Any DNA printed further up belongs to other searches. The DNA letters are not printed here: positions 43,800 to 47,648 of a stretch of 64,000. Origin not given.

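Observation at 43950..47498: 1182-aa secreted repeat/TPR protein translationally coupled to motB, a candidate periplasmic motor scaffold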

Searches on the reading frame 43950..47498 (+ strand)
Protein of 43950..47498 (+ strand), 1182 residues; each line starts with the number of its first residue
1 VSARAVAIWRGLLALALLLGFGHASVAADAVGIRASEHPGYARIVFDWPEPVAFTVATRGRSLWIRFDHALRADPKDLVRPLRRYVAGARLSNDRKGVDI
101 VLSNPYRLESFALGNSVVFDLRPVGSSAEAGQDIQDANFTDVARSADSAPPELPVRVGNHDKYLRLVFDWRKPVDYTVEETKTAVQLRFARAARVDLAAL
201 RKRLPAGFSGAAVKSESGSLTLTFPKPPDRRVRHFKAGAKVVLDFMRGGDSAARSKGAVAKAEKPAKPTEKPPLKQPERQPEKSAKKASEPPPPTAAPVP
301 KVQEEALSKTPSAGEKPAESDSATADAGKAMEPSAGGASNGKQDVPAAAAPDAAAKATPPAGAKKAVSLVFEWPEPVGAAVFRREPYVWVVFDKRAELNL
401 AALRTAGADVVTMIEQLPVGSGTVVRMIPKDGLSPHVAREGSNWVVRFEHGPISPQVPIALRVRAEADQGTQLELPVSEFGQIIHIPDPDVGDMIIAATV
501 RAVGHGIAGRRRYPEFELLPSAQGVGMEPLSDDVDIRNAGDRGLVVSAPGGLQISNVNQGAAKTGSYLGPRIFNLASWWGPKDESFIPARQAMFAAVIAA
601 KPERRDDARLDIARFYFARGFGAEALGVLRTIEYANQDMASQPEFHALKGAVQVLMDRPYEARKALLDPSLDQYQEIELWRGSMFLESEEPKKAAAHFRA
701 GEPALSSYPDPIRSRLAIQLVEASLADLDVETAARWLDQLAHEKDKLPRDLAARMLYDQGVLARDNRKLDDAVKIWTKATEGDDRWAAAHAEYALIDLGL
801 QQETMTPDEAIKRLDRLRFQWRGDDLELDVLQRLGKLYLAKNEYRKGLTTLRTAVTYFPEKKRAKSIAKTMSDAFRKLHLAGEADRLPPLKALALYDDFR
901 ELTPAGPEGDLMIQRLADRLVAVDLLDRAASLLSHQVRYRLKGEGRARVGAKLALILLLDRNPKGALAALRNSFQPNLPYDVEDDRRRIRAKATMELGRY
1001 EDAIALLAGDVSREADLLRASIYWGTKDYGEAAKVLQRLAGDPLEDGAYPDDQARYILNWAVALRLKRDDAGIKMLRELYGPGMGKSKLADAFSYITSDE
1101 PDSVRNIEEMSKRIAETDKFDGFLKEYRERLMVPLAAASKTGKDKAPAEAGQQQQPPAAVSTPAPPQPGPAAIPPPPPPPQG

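Call 5: search_protein_families(library=pfam, proteins=[window:43950-47498:+], max_evalue=0.01)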
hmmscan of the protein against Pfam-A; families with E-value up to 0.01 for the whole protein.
window:43950-47498:+ (1182 aa): 7 families
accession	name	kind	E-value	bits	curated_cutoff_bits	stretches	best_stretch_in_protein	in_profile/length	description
PF14559.12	TPR_19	-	4.2e-08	33.8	25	1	592-650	12-66/68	Tetratricopeptide repeat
PF24837.1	AMIN-like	-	8.1e-06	26.4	27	0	155-187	6-41/129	AMIN-like domain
PF13181.12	TPR_8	-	0.00036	20.9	25.7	0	829-859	2-32/34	Tetratricopeptide repeat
PF07719.23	TPR_2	-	0.00052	20.4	27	0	830-860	3-33/34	Tetratricopeptide repeat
PF12895.13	ANAPC3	-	0.0072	17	27.2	0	953-1007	29-79/82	Anaphase-promoting complex, cyclosome, subunit 3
PF13432.12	TPR_16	-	0.0073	17.2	32.7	0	991-1040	4-58/65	Tetratricopeptide repeat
PF00515.34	TPR_1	-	0.0082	16.4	27.8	0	830-859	3-32/34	Tetratricopeptide repeat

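Call 6: search_protein_families(library=ncbifam, proteins=[window:43950-47498:+], max_evalue=0.01)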
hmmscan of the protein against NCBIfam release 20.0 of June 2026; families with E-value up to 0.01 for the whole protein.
window:43950-47498:+ (1182 aa): 1 family
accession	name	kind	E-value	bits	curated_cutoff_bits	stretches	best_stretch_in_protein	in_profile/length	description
NF052415.1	T3SS_chap_SctY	equivalog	2.5e-05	24.8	70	0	592-666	27-100/106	type III secretion apparatus assembly chaperone SctY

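Call 9: find_homologous_proteins(query=window:43950-47495:+, max_evalue=0.00001)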
Query window:43950-47495:+ (1182 aa): 175 proteins with E <= 0.00001 among 8000 candidates; the best 120 are listed.
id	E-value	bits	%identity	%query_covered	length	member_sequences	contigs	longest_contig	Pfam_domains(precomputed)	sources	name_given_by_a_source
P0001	0.0e+0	2624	100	100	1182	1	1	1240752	PF14559.13,PF24837.2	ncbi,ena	-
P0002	0.0e+0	2172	83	98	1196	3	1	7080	PF14559.13,PF00515.35,PF07719.24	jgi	-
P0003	0.0e+0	2103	81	96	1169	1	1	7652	-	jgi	jgi:hypothetical protein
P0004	0.0e+0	2023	78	99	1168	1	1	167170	PF14559.13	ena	-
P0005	0.0e+0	1871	72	98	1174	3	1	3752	PF14559.13,PF00515.35,PF12895.14,PF24837.2,PF13181.13,PF07719.24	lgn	-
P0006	0.0e+0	1721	67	99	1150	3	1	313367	PF14559.13,PF13432.13,PF24837.2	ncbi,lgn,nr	ncbi:MAG: hypothetical protein GEU87_07400 [Alphaproteobacteria bacterium]|nr:hypothetical protein [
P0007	0.0e+0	1718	68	98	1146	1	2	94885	PF14559.13,PF12895.14,PF24837.2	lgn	-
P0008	0.0e+0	1705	68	99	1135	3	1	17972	PF14559.13,PF07719.24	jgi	jgi:hypothetical protein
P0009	0.0e+0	1690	68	97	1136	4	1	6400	PF14559.13,PF13432.13,PF24837.2,PF07719.24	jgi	jgi:hypothetical protein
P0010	0.0e+0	1656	67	95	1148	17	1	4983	PF14559.13,PF07719.24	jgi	jgi:tetratricopeptide (TPR) repeat protein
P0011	0.0e+0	1651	74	71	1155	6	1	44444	PF14559.13,PF00515.35,PF12895.14,PF13432.13,PF13181.13,PF07719.24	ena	-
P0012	0.0e+0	1642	75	68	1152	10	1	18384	PF14559.13,PF00515.35,PF12895.14,PF13432.13,PF13181.13,PF07719.24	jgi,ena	-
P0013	0.0e+0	1627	66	95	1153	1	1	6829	PF14559.13,PF00515.35,PF13432.13,PF24837.2,PF07719.24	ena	-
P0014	0.0e+0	1570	63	95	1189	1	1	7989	PF14559.13,PF13432.13,PF24837.2,PF07719.24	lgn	-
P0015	0.0e+0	1506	67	85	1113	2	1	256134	PF14559.13,PF12895.14,PF13432.13,PF13181.13,PF07719.24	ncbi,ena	-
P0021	0.0e+0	1336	54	97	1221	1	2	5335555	PF00515.35,PF13432.13,PF13181.13,PF07719.24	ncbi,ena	-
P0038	4.9e-270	917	43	95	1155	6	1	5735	PF24837.2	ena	-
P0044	1.3e-259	883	43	95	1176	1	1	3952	PF24837.2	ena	-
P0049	1.0e-205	704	40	65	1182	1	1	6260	PF13176.13,PF24837.2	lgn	-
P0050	9.0e-203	695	37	93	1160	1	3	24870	PF24837.2,PF07719.24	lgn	-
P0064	3.3e-167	577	37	92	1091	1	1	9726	PF24837.2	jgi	jgi:tetratricopeptide (TPR) repeat protein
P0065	8.5e-166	572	35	65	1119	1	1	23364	PF24837.2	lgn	-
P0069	3.7e-159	550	36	72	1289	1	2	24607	PF24837.2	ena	-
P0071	1.3e-154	535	34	66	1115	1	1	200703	PF24837.2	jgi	-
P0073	3.0e-153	531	34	67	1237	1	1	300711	PF24837.2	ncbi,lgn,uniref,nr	ncbi:tetratricopeptide repeat protein [Phaeovibrio sulfidiphilus]|uniref:Tetratricopeptide repeat pr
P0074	5.1e-153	530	31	93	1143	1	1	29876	PF24837.2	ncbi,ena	-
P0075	2.1e-151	524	31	95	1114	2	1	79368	PF24837.2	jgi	-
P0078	1.1e-148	516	36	66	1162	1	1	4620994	PF24837.2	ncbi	-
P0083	3.5e-143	497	34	91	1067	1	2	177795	PF24837.2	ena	-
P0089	2.7e-139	484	35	65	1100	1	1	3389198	PF07719.24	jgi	jgi:tetratricopeptide (TPR) repeat protein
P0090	2.9e-139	484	32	94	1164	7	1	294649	PF21545.4,PF24837.2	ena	-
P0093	3.6e-133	464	37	63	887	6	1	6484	PF24837.2,PF00072.31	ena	-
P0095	1.3e-132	462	32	95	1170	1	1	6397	PF24837.2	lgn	-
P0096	1.4e-131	459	28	27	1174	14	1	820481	PF24837.2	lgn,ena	-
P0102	4.8e-126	440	33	7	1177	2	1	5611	PF24837.2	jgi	jgi:hypothetical protein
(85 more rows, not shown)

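Call 13: find_related_loci(query=A1, collection=genome_contigs, flank=8000)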
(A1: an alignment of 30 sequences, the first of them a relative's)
Query A1 (1182 aa) in genome_contigs; peptide patterns used: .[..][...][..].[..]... (x = any residue, [..] = any of these).
600 stretches matched a pattern (row limit reached: there are more); 537 encode a relative of the query (tblastn E <= 1e-3); the best 80 are kept; 80 distinct loci.
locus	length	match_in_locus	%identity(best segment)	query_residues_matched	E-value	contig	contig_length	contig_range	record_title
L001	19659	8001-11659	88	20-1173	0e+0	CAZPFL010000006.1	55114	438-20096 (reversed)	MAG TPA_asm: uncultured Rhodospirillaceae bacterium isolate SRP214966_co3_48 genome assembly, contig: NODE_393_length_55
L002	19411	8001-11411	67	7-1175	0e+0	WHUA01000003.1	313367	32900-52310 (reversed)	MAG: Alphaproteobacteria bacterium isolate Dino_bin54 k141_562391_length_313367_cov_35.3602, whole genome shotgun sequen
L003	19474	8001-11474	55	4-1134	0e+0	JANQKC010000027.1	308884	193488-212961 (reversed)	MAG: Alphaproteobacteria bacterium isolate PL25a_bin.144 k99_5615992, whole genome shotgun sequence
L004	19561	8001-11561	53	10-1145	0e+0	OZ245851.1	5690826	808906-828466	MAG: Alphaproteobacteria bacterium isolate f9579e00-a57b-4436-9f3a-59dce60a56f0 genome assembly, chromosome: 1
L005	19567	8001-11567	39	1-1153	0e+0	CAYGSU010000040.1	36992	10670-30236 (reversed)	MAG TPA_asm: uncultured Flavobacteriaceae bacterium isolate ERP117304_co2_140 genome assembly, contig: NODE_967_length_3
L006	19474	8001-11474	39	31-1142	0e+0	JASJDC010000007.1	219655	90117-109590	MAG: Alphaproteobacteria bacterium isolate MO_167.B55 MO_167.c_22, whole genome shotgun sequence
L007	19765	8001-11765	45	25-1170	0e+0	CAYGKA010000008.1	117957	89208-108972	MAG TPA_asm: uncultured Flavobacteriaceae bacterium isolate ERP117304_co1_216 genome assembly, contig: NODE_213_length_1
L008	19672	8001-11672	45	13-1151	0e+0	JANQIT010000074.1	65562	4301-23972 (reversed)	MAG: Hwanghaeella sp. isolate PL24a_bin.65 k99_7389329, whole genome shotgun sequence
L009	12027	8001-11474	36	8-1131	0e+0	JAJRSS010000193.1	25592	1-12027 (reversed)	MAG: Alphaproteobacteria bacterium isolate Dive96_bin1.131 k141_2994157, whole genome shotgun sequence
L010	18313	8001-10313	48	367-1132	0e+0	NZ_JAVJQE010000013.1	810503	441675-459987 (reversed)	MAG: Marivibrio sp. isolate E1-EBD-10 k141_3741, whole genome shotgun sequence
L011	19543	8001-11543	37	12-1134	0e+0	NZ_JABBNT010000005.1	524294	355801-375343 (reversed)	Pacificispira spongiicola strain KN72 Scaffold5, whole genome shotgun sequence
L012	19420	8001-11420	37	12-1131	0e+0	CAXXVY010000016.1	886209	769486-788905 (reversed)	MAG: Rhodospirillales bacterium isolate 2c1bb9af-74c6-4100-bff3-425e3d5e9a22 genome assembly, contig: contig_16, whole g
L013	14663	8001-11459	35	9-1131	0e+0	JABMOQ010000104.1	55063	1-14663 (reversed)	MAG: Rhodospirillaceae bacterium isolate bin.380 k141_2378335, whole genome shotgun sequence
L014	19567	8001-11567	35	31-1139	0e+0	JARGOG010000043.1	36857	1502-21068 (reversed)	MAG: Thalassobaculaceae bacterium isolate bin_em_oilr2.001 NODE_741_length_36857_cov_7.804712, whole genome shotgun sequ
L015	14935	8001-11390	37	7-1131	0e+0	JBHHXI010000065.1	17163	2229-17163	MAG: Rhodospirillales bacterium isolate D_2_bin.24 NODE_1144_length_17163_cov_9.594400, whole genome shotgun sequence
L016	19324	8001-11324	34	12-1131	0e+0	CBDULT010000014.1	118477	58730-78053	MAG TPA_asm: uncultured Thalassospiraceae bacterium isolate SRR22808124_binner12_Refined_92 genome assembly, contig: ERZ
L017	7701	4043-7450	34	16-1131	0e+0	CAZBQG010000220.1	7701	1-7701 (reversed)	MAG TPA_asm: uncultured Rhodospirillaceae bacterium isolate SRP308112_co1_303 genome assembly, contig: NODE_18574_length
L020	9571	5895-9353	35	33-1131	6e-179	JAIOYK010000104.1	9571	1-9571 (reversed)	MAG: Rhodospirillum sp. isolate Tobar14m-G2 Tobar14m-C4386, whole genome shotgun sequence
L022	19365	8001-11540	35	15-1131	0e+0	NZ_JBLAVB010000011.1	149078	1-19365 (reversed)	Rhodospirillum sp. A1_3_36 NODE_11_length_149078_cov_19.719693, whole genome shotgun sequence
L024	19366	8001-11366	33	27-1131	3e-176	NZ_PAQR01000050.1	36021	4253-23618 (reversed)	MAG: Thalassospira sp. isolate SP131 MHASMcontig_2853319, whole genome shotgun sequence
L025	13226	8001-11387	32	10-1131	5e-176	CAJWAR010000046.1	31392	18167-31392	MAG TPA_asm: uncultured Rhodospirillaceae bacterium isolate ERR599062_bin.37_MetaBAT_v2.12.1_MAG genome assembly, contig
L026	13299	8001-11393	33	14-1131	2e-175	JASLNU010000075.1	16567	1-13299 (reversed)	MAG: Rhodospirillales bacterium isolate Arabian11_MAG_19 c_000000940882, whole genome shotgun sequence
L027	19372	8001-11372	32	24-1131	4e-175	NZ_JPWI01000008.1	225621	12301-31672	Thalassospira profundimaris strain PR54-5 contig8, whole genome shotgun sequence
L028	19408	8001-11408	34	12-1131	2e-174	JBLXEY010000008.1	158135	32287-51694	MAG: Rhodospirillales bacterium isolate ET02-02 T02maxbin_out.002RE.5K@8, whole genome shotgun sequence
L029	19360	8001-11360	33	27-1131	5e-173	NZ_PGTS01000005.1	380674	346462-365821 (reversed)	Thalassospira povalilytica strain Zumi 95 contig00005, whole genome shotgun sequence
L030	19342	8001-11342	33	27-1131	2e-172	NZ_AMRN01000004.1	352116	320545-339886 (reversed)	Thalassospira profundimaris WP0211 contig4, whole genome shotgun sequence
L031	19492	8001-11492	34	30-1131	6e-172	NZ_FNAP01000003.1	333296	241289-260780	Rhodospira trueperi strain ATCC 700224, whole genome shotgun sequence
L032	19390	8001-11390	33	27-1131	1e-171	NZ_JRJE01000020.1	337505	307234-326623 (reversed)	Thalassospira australica strain NP 3b2 scaffold_2, whole genome shotgun sequence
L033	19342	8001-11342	34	11-1131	2e-171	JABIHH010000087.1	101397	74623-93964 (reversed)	MAG: Rhodospirillaceae bacterium isolate SI053_bin63 k141_875772, whole genome shotgun sequence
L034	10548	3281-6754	32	40-1131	1e-170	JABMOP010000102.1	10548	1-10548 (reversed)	MAG: Rhodospirillales bacterium isolate bin.359 k141_1530724, whole genome shotgun sequence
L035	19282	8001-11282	34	8-1131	7e-170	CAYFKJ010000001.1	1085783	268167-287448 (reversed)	MAG TPA_asm: uncultured Rhodospirillaceae bacterium isolate ERP019367_co1_18 genome assembly, contig: NODE_3_length_1085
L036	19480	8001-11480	33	5-1131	1e-168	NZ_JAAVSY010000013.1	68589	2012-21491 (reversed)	Haematospirillum sp. H4485 H4485_13, whole genome shotgun sequence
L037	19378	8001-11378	33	14-1131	1e-168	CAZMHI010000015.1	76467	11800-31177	MAG TPA_asm: uncultured Rhodospirillaceae bacterium isolate SRP077602_co11_112 genome assembly, contig: NODE_168_length_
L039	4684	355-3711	32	21-1131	2e-170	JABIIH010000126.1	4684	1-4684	MAG: Rhodospirillaceae bacterium isolate SI053_bin87 k141_105087, whole genome shotgun sequence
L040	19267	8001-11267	33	12-1131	5e-164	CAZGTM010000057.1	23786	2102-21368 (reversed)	MAG TPA_asm: uncultured Rhodospirillaceae bacterium isolate SRP077602_co8_95 genome assembly, contig: NODE_3097_length_2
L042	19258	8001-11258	32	11-1131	7e-164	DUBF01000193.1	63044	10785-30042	MAG TPA_asm: Rhodospirillales bacterium isolate UWMA-0295 NODE_721_length_63044_cov_0.124744, whole genome shotgun seque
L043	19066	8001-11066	35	38-1131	2e-163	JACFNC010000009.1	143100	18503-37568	MAG: Rhodospirillales bacterium isolate BROCD014 NODE_133_length_143100_cov_27.427802, whole genome shotgun sequence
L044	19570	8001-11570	34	1-1131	2e-162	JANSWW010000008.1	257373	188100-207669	MAG: Alphaproteobacteria bacterium isolate bin.9 k141_702836_length_257373_cov_27.3459, whole genome shotgun sequence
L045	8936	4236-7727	40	152-1131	8e-163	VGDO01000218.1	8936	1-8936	MAG: Alphaproteobacteria bacterium isolate M_DeepCast_50m_m2_111 M_DeepCast_50m_m2_111_Ga0194121_10014337, whole genome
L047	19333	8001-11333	33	24-1131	1e-162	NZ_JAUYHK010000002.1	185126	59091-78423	MAG: Thalassospira sp. isolate C24_maxbin.122 C24_k141_577695, whole genome shotgun sequence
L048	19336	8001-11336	34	10-1131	5e-162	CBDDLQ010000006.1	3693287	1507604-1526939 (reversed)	MAG: Terasakiella sp. isolate f784e564-dca8-4b4c-b95b-a58e0f5f8b95 genome assembly, contig: contig_6, whole genome shotg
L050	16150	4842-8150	33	29-1131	7e-162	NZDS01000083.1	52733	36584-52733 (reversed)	MAG: Rhodospirillaceae bacterium isolate ARS1032 73010, whole genome shotgun sequence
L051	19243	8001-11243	33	29-1131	1e-159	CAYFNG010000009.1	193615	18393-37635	MAG TPA_asm: uncultured Sneathiellales bacterium isolate ERP019367_co1_69 genome assembly, contig: NODE_93_length_193615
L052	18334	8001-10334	39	363-1131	9e-157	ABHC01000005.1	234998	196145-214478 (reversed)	Alpha proteobacterium BAL199 1103548001512, whole genome shotgun sequence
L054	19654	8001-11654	34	27-1131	1e-156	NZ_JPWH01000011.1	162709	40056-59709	Thalassospira profundimaris strain S25-3-2 contig11, whole genome shotgun sequence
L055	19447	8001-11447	32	9-1131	1e-155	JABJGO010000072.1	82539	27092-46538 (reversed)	MAG: Rhodospirillales bacterium isolate SI074_bin150 k141_1815445, whole genome shotgun sequence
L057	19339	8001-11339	33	10-1131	2e-156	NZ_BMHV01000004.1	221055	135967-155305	Terasakiella brassicae strain CGMCC 1.15254 sequence04, whole genome shotgun sequence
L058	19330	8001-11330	31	26-1131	1e-154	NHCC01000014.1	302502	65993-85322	MAG: Rhodospirillaceae bacterium TMED23 90313, whole genome shotgun sequence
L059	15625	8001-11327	30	27-1131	6e-154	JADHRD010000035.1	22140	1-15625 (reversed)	MAG: Rhodospirillales bacterium isolate BS30m-G14 BS307-30m-C1497, whole genome shotgun sequence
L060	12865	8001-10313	41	367-1131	8e-154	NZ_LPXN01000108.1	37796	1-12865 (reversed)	Oceanibaculum pacificum strain MCCC 1A02656 contig32, whole genome shotgun sequence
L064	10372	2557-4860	40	367-1131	8e-149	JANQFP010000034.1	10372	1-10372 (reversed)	MAG: Rhodospirillales bacterium isolate PL23a_bin.98 k99_4071459, whole genome shotgun sequence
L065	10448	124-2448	39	366-1131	7e-148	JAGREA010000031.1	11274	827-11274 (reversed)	MAG: Rhodobacterales bacterium isolate HKST-UBA117 k127_235746, whole genome shotgun sequence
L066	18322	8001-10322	38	360-1131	1e-147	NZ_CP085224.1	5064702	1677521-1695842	Caenispirillum salinarum strain ADH2-936 chromosome, complete genome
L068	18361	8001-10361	37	349-1131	1e-146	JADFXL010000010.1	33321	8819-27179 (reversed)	MAG: Alphaproteobacteria bacterium isolate nDJH14bin10 nDJH14_bin10_NODE_10_length_33321_cov_4.164397, whole genome shot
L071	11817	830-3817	34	8-1131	7e-143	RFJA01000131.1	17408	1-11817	MAG: Alphaproteobacteria bacterium isolate J090 k99_649989, whole genome shotgun sequence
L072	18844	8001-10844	35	25-1131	1e-142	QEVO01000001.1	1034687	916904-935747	MAG: Proteobacteria bacterium isolate PRO5 J3_scaffold_1, whole genome shotgun sequence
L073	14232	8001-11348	39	15-1131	3e-142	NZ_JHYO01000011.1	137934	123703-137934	Terasakiella pusilla DSM 6293 Q397DRAFT_scaffold00011.11_C, whole genome shotgun sequence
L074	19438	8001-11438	30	4-1131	3e-141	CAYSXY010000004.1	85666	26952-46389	MAG TPA_asm: uncultured Rickettsiales bacterium isolate SRP141376_co5_190 genome assembly, contig: NODE_532_length_85666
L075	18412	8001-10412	37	337-1131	1e-139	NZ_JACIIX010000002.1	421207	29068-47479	Novispirillum itersonii strain DSM 11590 Ga0373309_02, whole genome shotgun sequence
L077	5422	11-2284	38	388-1131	2e-140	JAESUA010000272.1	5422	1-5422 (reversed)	MAG: Magnetovibrio sp. isolate NORP328 CoAssembly_2663446, whole genome shotgun sequence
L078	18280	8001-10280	38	367-1131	1e-138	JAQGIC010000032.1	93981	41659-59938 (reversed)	MAG: Rhodospirillales bacterium isolate RYN_449 scaffold_1667313, whole genome shotgun sequence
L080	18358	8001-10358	39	354-1131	4e-138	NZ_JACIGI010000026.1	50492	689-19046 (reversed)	Roseospira goensis strain JA135 Ga0394285_26, whole genome shotgun sequence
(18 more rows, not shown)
